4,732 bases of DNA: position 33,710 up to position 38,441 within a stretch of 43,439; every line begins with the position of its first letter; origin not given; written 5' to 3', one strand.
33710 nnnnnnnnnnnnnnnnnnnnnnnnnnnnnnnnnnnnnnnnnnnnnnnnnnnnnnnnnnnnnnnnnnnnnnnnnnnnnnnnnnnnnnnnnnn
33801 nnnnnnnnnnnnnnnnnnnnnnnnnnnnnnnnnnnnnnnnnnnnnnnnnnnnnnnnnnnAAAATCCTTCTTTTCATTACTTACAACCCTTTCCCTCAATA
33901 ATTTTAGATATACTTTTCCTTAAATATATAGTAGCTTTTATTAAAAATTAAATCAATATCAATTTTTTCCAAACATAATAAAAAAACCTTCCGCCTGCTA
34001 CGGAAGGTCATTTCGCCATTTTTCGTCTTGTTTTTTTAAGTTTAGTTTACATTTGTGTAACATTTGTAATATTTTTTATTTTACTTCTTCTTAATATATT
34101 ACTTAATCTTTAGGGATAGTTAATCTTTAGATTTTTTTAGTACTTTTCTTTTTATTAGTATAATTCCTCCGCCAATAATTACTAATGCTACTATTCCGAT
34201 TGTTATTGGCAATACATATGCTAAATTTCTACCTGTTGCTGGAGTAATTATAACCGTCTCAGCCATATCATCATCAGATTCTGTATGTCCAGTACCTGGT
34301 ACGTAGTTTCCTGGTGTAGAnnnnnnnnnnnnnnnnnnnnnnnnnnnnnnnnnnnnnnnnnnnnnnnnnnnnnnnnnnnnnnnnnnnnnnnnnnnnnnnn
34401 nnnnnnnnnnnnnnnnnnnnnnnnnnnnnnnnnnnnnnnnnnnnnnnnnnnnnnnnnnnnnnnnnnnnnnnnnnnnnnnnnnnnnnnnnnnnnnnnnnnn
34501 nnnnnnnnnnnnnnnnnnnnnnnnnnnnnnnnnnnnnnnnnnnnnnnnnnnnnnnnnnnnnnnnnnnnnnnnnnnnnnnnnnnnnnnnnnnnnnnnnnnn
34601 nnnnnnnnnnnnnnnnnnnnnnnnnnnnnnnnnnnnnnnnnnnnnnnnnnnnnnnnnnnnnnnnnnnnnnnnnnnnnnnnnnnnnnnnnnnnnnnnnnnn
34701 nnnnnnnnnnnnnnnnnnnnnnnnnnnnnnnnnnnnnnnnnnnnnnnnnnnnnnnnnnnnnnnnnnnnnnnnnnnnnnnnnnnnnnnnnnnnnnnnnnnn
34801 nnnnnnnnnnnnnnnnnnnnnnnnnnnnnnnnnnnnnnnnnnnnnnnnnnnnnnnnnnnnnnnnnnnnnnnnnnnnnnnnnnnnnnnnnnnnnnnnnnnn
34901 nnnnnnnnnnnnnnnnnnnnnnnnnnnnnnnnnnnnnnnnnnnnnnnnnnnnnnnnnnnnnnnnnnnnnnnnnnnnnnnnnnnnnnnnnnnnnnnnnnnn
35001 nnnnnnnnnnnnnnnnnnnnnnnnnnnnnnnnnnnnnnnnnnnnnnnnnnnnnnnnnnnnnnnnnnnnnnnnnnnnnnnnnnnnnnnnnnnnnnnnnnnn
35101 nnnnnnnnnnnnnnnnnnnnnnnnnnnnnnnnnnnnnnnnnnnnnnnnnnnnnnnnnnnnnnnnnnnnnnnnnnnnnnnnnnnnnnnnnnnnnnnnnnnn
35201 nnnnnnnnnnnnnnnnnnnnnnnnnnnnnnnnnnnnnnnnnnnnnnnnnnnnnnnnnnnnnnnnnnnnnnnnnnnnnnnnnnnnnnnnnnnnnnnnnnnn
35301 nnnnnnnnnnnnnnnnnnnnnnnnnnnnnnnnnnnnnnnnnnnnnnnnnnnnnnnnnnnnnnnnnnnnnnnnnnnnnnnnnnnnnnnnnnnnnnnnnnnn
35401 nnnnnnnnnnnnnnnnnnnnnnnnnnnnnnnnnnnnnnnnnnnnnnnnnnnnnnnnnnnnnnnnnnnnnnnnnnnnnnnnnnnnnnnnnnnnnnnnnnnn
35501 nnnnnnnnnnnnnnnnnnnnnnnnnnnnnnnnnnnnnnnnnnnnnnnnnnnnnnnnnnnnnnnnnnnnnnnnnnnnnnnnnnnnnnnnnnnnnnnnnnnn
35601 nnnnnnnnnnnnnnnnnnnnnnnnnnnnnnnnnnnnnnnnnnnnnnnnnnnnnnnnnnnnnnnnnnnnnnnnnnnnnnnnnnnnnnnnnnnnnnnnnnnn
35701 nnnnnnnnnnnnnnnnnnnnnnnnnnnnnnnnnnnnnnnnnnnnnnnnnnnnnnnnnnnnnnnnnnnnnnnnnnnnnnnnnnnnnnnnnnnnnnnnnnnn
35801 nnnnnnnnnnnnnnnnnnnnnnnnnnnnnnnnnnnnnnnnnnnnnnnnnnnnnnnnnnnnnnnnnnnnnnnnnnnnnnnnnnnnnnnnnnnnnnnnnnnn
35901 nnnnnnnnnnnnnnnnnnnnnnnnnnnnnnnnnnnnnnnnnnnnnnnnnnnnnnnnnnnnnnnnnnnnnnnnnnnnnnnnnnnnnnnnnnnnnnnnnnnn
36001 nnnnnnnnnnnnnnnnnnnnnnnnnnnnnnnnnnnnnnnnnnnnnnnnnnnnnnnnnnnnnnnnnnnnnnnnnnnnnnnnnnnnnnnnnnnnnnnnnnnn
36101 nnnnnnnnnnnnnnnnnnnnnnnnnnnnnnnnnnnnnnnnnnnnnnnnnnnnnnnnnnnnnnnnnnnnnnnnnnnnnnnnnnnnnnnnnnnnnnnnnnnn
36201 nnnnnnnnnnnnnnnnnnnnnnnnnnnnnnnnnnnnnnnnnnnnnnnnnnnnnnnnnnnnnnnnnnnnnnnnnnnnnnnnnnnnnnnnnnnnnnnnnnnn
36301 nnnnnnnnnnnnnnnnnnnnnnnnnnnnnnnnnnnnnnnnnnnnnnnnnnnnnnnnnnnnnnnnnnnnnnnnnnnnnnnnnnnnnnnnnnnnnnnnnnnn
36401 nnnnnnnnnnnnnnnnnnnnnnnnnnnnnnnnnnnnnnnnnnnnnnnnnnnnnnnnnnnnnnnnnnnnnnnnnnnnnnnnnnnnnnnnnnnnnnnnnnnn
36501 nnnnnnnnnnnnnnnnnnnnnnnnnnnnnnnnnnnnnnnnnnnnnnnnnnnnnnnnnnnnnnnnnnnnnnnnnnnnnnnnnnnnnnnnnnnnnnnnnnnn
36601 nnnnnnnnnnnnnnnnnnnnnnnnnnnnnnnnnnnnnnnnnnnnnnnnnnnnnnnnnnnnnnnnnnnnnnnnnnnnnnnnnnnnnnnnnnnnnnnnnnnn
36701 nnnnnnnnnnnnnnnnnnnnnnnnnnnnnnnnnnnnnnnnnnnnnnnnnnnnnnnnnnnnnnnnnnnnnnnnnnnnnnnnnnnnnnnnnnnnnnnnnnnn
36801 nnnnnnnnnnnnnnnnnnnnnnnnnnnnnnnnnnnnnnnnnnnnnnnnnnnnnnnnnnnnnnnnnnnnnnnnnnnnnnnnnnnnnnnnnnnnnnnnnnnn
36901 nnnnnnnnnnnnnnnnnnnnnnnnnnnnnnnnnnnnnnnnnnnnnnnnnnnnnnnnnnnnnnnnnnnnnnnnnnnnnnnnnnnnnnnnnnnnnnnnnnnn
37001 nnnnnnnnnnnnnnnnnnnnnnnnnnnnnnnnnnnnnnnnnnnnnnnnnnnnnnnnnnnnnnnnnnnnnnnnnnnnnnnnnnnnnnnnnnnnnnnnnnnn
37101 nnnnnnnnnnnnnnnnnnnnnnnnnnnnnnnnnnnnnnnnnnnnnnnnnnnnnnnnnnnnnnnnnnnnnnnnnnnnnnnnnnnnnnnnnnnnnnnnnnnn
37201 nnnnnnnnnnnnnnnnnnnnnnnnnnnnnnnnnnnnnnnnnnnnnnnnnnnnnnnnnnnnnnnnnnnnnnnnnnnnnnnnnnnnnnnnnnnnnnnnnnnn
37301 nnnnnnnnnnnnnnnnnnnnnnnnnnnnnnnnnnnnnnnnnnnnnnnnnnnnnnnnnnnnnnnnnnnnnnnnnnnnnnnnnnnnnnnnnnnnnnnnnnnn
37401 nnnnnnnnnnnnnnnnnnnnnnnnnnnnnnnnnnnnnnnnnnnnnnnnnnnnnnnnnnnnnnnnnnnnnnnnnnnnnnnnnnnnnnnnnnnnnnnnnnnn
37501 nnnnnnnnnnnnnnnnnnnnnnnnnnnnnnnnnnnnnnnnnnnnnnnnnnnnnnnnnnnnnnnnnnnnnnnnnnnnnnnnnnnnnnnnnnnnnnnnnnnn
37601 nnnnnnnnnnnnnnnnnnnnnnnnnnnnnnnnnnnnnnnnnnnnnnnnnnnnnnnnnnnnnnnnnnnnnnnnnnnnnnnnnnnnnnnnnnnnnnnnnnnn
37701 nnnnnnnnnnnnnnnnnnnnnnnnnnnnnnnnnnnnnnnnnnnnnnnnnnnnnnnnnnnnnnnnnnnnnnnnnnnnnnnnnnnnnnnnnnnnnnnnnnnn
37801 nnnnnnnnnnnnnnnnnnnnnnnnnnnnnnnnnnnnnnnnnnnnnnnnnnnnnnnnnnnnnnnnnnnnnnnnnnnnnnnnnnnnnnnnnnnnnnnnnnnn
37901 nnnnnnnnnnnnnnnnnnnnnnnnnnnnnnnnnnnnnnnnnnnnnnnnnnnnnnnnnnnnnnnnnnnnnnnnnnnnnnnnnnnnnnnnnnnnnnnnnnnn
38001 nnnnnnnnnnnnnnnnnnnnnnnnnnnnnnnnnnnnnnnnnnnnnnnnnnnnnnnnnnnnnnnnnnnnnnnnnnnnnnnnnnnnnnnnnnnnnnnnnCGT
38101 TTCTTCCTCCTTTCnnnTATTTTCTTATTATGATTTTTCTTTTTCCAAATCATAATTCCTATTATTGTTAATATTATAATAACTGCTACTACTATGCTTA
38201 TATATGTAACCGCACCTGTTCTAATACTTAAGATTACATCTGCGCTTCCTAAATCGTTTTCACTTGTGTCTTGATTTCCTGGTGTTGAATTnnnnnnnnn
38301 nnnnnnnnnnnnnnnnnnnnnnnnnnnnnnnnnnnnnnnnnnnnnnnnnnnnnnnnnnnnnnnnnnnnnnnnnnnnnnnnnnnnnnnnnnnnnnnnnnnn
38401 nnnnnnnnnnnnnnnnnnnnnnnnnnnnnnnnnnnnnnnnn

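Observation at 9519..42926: Three tandem, diverged copies of a fixed two-gene giant surface-protein cassette (A then B)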

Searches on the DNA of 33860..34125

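Call 87: search_rna_families(source=window, start=33860, end=34125, threshold=evalue, max_evalue=1)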
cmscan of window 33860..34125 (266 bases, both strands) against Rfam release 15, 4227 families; matches with E-value up to 1: 1.
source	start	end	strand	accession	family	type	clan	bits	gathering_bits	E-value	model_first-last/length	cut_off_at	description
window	33948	34013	+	RF02844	RefA9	Gene; antisense;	-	20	49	0.72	1-64/64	no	Enterococcus sRNA A9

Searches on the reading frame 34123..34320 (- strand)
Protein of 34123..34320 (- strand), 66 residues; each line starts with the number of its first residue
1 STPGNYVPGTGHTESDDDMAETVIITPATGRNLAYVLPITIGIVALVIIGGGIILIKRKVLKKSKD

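Call 57: search_protein_families(library=ncbifam, proteins=[window:34123-34320:-], max_evalue=10)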
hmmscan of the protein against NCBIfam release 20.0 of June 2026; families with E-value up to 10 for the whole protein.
seq(66 aa): 1 family
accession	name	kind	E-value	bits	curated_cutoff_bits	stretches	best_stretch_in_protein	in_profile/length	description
TIGR01167.1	LPXTG_anchor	domain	0.021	15.5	15.9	1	27-59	3-32/34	LPXTG cell wall anchor domain-containing protein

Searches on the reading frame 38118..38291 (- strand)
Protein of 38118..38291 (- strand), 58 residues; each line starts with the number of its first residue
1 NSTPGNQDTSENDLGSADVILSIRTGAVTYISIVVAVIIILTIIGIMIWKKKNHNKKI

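Call 57: search_protein_families(library=ncbifam, proteins=[window:38118-38291:-], max_evalue=10)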
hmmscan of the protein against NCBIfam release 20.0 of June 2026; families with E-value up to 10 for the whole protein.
seq(58 aa): 7 families
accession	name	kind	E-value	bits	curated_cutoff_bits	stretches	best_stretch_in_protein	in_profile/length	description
TIGR01167.1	LPXTG_anchor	domain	0.014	16.1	15.9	1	25-54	5-34/34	LPXTG cell wall anchor domain-containing protein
NF042931.1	SAG1386_EF1546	equivalog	0.037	14.1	80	1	28-56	30-59/158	SAG1386/EF1546 family surface-associated protein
TIGR03503.1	TIGR03503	hypoth_equivalog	0.066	12.1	305.6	1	27-53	347-373/374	TIGR03503 family protein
NF010395.0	PRK13823.1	subfamily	0.11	12.6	60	1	12-50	16-54/103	conjugal transfer protein TrbD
NF045844.1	BC85_0335_fam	subfamily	0.12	12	65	1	31-58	6-33/215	BC85_0335 family putative methyltransferase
NF045529.2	Heimdall-CTERM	domain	0.15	12.5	24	1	35-53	8-26/26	Heimdall-CTERM domain-containing surface protein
NF041559.1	BTH_I2691_fam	subfamily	0.27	9.7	150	1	23-55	793-823/858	T6SS effector BTH_I2691 family protein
